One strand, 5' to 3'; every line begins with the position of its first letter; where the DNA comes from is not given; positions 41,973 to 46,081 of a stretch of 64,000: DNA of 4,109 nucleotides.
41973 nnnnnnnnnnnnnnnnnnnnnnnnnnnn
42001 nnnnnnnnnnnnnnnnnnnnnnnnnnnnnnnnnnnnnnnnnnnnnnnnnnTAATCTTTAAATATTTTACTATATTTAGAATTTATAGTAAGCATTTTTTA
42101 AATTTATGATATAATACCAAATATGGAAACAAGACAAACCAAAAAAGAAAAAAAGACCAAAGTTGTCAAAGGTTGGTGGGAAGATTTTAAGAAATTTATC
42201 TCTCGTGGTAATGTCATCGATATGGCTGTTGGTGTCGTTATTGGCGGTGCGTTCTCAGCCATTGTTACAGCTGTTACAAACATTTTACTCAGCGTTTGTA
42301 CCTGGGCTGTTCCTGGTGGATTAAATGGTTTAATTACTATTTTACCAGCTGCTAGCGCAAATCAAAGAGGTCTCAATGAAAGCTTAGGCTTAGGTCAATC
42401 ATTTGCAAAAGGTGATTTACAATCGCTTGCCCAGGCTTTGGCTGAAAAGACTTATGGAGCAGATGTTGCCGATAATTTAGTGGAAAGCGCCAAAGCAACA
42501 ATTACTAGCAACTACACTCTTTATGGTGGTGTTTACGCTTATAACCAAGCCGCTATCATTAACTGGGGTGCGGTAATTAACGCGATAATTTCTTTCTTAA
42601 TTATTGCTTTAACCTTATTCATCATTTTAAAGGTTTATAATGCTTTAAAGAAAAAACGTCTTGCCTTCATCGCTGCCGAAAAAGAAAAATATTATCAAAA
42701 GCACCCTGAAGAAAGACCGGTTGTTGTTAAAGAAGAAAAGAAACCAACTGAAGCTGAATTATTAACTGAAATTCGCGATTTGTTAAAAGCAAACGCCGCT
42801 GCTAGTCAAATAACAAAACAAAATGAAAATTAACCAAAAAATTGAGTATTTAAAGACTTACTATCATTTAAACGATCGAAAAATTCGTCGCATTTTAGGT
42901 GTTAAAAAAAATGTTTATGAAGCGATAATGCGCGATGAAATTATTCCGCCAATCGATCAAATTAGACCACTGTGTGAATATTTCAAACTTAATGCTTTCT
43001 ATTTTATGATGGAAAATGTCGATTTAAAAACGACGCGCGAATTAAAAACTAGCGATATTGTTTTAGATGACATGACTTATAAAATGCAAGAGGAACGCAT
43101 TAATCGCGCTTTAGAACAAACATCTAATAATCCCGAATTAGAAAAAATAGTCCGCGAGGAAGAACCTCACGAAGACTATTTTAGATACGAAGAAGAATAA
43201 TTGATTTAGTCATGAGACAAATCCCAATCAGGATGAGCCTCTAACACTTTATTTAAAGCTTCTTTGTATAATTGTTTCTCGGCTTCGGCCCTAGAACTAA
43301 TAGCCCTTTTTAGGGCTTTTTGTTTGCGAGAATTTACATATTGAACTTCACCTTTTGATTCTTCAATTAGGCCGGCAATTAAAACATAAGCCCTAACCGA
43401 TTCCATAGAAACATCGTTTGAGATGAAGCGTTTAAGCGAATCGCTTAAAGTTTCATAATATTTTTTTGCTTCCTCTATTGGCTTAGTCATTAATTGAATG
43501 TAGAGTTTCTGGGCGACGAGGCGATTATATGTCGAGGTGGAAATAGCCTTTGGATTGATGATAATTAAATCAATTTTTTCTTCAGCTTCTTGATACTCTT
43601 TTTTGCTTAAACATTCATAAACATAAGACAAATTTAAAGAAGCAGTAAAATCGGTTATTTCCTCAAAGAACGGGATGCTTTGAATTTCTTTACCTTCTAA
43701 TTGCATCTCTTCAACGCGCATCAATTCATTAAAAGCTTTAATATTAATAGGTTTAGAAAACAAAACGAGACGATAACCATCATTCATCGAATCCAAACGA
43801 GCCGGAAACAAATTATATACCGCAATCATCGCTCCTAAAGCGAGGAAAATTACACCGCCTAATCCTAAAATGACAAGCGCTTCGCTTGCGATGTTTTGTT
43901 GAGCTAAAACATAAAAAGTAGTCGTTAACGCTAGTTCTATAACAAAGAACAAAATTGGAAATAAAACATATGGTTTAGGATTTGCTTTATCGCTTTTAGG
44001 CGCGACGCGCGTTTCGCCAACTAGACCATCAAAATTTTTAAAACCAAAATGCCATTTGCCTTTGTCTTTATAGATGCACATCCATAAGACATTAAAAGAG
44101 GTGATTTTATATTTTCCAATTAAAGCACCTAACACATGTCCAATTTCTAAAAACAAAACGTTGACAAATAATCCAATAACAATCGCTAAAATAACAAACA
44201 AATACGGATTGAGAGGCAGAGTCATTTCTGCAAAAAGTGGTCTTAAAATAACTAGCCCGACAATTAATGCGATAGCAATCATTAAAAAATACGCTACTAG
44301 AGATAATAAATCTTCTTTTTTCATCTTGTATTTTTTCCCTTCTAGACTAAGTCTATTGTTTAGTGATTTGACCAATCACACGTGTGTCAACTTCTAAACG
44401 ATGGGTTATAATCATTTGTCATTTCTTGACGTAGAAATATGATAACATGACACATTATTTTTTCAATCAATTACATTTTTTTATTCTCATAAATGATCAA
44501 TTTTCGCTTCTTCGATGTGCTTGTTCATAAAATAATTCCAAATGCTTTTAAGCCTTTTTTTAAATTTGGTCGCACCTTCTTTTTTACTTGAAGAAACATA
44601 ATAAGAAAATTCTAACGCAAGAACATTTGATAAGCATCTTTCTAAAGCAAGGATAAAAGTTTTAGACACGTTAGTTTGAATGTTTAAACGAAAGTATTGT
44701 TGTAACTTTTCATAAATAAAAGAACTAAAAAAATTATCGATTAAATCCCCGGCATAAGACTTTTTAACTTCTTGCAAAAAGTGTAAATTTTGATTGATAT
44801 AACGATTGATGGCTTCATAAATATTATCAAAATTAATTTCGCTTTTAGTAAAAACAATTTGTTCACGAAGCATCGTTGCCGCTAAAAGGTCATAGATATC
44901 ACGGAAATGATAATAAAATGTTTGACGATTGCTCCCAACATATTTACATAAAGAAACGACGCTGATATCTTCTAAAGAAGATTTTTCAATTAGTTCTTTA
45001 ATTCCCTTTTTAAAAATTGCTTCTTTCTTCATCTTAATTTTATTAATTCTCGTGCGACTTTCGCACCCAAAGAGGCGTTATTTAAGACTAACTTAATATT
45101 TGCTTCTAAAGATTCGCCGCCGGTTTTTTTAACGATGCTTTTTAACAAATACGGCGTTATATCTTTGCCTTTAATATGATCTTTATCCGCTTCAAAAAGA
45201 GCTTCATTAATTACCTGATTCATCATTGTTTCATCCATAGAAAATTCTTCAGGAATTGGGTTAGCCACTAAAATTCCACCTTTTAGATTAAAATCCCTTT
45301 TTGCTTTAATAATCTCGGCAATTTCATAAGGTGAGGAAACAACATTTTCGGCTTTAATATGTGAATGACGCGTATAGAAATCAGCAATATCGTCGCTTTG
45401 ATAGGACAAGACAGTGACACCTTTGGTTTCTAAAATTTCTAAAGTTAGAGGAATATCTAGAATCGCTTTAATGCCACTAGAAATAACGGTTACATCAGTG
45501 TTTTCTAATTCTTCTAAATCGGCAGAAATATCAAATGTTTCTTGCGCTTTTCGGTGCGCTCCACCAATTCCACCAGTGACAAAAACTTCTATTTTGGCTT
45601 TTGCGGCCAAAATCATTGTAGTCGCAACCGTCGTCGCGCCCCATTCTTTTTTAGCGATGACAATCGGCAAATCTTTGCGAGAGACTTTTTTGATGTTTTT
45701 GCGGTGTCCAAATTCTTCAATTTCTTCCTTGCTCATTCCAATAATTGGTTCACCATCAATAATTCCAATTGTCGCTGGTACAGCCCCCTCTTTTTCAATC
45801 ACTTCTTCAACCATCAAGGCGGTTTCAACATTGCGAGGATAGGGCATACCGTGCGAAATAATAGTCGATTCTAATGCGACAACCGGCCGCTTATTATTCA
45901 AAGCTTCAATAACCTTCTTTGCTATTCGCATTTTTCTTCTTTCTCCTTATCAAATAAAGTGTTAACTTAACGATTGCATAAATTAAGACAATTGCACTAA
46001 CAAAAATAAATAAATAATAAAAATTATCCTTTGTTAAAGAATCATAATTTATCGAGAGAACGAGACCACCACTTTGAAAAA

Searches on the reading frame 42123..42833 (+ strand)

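Call 80: search_protein_families(library=pfam, proteins=[window:42123-42833:+], max_evalue=0.01)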
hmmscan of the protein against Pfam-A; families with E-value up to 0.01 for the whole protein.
window:42123-42833:+ (236 aa): 1 family
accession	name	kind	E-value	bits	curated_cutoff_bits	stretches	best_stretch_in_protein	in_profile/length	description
PF01741.23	MscL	-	1.4e-27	96.9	27.4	1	19-222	2-123/123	Large-conductance mechanosensitive channel, MscL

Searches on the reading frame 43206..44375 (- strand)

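Call 46: search_protein_families(library=pfam, proteins=[window:43206-44375:-], max_evalue=0.0001)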
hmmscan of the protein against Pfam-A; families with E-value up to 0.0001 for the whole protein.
window:43206-44375:- (389 aa): 1 family
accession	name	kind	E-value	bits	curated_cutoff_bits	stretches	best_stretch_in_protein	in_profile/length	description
PF02163.28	Peptidase_M50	-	5.6e-05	23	27.2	1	65-335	2-151/221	Peptidase family M50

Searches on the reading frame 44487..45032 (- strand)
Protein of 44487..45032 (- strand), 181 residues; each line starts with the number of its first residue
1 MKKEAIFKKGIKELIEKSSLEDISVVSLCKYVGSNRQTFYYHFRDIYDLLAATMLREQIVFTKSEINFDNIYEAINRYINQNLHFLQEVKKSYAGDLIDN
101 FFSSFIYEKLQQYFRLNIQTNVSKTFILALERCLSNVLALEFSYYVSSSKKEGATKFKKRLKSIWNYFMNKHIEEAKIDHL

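Call 80: search_protein_families(library=pfam, proteins=[window:44487-45032:-], max_evalue=0.01)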
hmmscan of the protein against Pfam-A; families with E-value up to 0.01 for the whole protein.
window:44487-45032:- (181 aa): 3 families
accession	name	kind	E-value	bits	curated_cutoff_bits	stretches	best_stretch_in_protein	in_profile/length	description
PF00440.29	TetR_N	-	0.0021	18.2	24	1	13-52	7-46/47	Bacterial regulatory proteins, tetR family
PF19776.5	DUF6262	-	0.0048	17.5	29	1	5-89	18-99/110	Family of unknown function (DUF6262)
PF05613.16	Herpes_U15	-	0.0061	17.7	25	1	54-129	28-97/110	Human herpesvirus U15 protein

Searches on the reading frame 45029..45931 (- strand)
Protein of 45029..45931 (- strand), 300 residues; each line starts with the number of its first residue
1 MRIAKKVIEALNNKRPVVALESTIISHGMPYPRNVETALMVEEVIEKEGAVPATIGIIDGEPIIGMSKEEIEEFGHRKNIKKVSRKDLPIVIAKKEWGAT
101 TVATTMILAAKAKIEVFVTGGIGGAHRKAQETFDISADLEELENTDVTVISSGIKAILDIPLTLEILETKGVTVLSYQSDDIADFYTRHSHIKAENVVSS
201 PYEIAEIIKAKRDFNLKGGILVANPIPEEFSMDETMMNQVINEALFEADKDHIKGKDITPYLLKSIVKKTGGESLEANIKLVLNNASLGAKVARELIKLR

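Call 80: search_protein_families(library=pfam, proteins=[window:45029-45931:-], max_evalue=0.01)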
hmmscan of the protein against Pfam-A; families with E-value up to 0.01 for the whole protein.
window:45029-45931:- (300 aa): 1 family
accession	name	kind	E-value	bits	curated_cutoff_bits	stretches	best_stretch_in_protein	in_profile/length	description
PF04227.17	Indigoidine_A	-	7.5e-124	413.2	25.2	1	7-295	2-291/291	Indigoidine synthase A like protein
